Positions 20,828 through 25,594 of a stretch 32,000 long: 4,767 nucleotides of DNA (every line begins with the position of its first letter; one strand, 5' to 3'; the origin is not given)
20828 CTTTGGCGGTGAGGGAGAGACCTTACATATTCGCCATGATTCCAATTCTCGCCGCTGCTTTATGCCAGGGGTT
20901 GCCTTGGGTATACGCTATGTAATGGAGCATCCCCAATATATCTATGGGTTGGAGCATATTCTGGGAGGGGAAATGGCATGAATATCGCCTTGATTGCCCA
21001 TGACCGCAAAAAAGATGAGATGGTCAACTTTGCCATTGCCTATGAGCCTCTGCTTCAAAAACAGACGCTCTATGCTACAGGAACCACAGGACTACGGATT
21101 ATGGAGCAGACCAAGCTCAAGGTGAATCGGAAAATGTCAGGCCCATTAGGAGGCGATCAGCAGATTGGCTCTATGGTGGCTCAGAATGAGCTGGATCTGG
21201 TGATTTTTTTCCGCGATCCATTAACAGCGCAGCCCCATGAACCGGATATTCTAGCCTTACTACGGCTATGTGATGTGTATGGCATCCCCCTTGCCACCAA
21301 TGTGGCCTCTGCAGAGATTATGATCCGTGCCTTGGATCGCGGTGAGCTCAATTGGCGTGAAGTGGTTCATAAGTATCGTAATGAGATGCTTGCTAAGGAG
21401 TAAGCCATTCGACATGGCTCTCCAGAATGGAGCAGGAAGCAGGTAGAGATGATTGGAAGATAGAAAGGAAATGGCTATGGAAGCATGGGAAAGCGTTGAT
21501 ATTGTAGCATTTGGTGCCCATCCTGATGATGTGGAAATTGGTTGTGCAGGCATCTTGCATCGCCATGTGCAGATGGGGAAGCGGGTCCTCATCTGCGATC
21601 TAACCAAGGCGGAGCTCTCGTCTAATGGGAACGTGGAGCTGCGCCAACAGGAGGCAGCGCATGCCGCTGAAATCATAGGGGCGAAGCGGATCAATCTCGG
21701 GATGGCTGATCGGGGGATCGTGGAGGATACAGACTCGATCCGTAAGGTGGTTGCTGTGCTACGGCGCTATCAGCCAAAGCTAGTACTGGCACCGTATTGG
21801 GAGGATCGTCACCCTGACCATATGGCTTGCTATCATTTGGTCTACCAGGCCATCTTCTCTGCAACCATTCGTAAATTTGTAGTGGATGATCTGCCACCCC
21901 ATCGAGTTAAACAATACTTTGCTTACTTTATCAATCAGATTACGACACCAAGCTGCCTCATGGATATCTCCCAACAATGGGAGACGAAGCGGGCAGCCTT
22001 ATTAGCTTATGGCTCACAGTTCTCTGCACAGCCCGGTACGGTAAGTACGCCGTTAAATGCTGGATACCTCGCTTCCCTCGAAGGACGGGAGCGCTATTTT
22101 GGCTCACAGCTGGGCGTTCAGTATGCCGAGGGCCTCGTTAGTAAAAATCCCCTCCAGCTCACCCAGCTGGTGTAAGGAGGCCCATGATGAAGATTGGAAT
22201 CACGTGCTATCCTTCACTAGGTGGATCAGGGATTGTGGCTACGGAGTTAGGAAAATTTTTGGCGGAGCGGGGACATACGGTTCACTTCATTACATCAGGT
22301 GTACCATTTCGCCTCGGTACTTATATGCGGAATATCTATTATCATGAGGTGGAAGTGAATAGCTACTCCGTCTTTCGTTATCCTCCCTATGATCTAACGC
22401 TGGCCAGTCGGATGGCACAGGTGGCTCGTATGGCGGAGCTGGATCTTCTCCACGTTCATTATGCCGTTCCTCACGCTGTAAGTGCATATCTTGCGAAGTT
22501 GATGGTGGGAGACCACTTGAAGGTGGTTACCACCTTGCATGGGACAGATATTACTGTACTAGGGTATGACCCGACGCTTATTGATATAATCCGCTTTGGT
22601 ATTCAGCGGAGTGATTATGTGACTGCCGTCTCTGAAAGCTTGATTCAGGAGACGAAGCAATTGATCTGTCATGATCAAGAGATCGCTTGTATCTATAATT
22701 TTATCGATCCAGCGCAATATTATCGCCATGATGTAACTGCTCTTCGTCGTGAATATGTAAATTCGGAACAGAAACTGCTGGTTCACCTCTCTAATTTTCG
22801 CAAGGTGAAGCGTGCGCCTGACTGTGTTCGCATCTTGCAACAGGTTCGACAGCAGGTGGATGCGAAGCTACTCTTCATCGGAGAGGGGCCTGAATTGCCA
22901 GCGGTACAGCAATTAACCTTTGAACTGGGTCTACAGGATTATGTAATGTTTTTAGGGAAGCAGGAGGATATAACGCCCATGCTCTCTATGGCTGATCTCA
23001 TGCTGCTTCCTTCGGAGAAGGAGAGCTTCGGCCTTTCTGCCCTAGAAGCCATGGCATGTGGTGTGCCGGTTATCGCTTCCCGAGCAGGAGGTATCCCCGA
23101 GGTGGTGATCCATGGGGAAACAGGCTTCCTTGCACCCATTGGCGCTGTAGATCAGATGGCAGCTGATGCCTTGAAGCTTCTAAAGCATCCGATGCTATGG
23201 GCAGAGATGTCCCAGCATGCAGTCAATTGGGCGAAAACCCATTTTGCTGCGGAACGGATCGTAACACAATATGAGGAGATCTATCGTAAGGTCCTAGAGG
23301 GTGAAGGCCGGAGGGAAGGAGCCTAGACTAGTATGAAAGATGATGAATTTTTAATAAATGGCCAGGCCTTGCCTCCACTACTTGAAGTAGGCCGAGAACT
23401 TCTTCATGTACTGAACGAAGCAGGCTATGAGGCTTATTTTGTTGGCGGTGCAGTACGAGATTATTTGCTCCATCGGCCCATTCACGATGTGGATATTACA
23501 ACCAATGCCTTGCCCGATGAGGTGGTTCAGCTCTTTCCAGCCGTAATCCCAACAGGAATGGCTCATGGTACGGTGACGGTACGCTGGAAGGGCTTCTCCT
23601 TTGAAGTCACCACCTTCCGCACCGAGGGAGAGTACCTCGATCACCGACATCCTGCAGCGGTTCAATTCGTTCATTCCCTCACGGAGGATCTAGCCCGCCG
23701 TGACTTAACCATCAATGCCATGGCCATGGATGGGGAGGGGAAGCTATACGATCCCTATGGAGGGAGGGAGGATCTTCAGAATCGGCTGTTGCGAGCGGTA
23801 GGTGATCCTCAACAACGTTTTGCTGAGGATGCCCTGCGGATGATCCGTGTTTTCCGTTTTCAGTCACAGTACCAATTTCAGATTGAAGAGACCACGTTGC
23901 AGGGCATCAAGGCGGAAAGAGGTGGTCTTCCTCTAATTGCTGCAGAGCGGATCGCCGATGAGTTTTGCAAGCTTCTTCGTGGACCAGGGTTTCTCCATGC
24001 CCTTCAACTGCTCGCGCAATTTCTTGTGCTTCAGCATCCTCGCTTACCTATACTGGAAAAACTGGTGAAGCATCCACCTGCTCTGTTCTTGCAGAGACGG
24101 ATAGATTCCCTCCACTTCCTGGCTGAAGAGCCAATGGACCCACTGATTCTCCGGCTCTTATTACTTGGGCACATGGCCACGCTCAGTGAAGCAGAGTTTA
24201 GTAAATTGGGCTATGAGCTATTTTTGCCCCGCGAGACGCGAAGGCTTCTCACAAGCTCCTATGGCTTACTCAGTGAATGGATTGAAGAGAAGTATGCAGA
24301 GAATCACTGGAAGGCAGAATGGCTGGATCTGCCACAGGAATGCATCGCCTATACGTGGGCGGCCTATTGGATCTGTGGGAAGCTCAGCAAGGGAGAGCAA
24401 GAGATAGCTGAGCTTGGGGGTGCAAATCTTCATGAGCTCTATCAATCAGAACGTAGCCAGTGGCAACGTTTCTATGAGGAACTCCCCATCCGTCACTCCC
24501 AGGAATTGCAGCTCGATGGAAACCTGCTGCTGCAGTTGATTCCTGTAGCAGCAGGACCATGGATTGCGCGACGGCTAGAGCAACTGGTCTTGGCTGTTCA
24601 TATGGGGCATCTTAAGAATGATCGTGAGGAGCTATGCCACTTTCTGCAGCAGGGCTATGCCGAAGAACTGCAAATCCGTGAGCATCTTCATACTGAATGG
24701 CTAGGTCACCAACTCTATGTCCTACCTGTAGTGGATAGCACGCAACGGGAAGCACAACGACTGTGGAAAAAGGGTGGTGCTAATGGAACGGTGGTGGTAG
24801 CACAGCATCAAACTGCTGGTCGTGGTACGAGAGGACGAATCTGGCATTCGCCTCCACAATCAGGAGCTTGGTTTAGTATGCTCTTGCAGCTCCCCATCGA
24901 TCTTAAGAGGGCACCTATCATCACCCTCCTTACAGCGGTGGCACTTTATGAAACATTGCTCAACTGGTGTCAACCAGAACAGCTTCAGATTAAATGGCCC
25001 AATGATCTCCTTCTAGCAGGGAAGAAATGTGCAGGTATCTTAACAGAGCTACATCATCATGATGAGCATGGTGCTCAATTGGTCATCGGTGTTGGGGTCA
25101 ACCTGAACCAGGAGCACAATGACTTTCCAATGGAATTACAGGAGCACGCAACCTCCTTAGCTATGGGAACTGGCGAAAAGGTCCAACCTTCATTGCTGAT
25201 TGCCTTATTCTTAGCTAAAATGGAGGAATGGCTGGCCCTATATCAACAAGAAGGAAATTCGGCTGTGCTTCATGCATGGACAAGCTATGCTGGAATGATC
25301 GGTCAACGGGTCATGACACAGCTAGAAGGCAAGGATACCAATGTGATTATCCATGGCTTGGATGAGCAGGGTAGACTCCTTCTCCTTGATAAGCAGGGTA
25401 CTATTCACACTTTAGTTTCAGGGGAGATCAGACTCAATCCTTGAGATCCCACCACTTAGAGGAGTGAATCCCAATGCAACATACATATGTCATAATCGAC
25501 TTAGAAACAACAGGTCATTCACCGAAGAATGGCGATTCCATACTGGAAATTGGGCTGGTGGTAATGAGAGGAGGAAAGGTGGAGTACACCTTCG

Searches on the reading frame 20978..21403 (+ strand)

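Call 29: search_protein_families(library=pfam, proteins=[window:20978-21403:+], max_evalue=0.001)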
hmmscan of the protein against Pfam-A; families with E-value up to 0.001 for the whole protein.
window:20978-21403:+ (141 aa): 1 family
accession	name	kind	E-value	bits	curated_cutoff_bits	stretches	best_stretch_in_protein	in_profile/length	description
PF02142.27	MGS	-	4.3e-15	56.1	24.1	1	14-107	1-94/94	MGS-like domain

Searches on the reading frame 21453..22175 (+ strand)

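Call 76: search_protein_families(library=pfam, proteins=[window:21453-22175:+], max_evalue=0.00001)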
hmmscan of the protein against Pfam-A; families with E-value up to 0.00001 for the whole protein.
window:21453-22175:+ (240 aa): 1 family
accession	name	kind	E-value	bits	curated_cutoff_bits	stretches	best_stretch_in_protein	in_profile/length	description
PF02585.22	PIG-L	-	7.7e-25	88.3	28.2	1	19-134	2-129/129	GlcNAc-PI de-N-acetylase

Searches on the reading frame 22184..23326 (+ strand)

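Call 76: search_protein_families(library=pfam, proteins=[window:22184-23326:+], max_evalue=0.00001)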
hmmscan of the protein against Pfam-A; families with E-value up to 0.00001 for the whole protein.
window:22184-23326:+ (380 aa): 6 families
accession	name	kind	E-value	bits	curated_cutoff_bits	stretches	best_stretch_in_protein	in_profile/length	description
PF00534.26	Glycos_transf_1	-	3.3e-36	124.8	26.4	1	192-346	11-169/172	Glycosyl transferases group 1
PF13692.12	Glyco_trans_1_4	-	5.9e-34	117.8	27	1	197-334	2-141/142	Glycosyl transferases group 1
PF13439.12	Glyco_transf_4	-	3.1e-25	89.6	28.5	1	13-177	2-169/170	Glycosyltransferase Family 4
PF13477.12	Glyco_trans_4_2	-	4.6e-13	50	23.4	1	21-149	15-138/139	Glycosyl transferase 4-like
PF20706.3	GT4-conflict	-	2.8e-11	43.5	26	1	256-308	268-320/385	Family 4 Glycosyltransferase in conflict systems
PF13579.12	Glyco_trans_4_4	-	3.8e-11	44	29.7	1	13-160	1-145/158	Glycosyl transferase 4-like domain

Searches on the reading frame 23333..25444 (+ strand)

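Call 76: search_protein_families(library=pfam, proteins=[window:23333-25444:+], max_evalue=0.00001)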
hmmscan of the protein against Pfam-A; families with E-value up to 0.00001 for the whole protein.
window:23333-25444:+ (703 aa): 6 families
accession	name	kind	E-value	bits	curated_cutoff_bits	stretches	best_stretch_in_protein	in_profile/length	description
PF01743.26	PolyA_pol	-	1.4e-36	126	23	1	34-154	1-126/126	Poly A polymerase head domain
PF03099.24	BPL_LplA_LipB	-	3.5e-22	79.2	21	1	464-590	2-133/133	Biotin/lipoate A/B protein ligase family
PF13735.12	tRNA_NucTran2_2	-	3.6e-10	40.5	27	1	372-437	83-148/149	tRNA nucleotidyltransferase domain 2 putative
PF12627.12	PolyA_pol_RNAbd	-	6.9e-09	35.8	22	1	182-235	2-55/64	Probable RNA and SrmB- binding site of polymerase A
PF16917.10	BPL_LplA_LipB_2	-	3.3e-08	33.7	27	1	499-650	29-182/183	Biotin/lipoate A/B protein ligase family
PF02237.23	BPL_C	-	2.8e-06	27.6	21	1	656-699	2-45/48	Biotin protein ligase C terminal domain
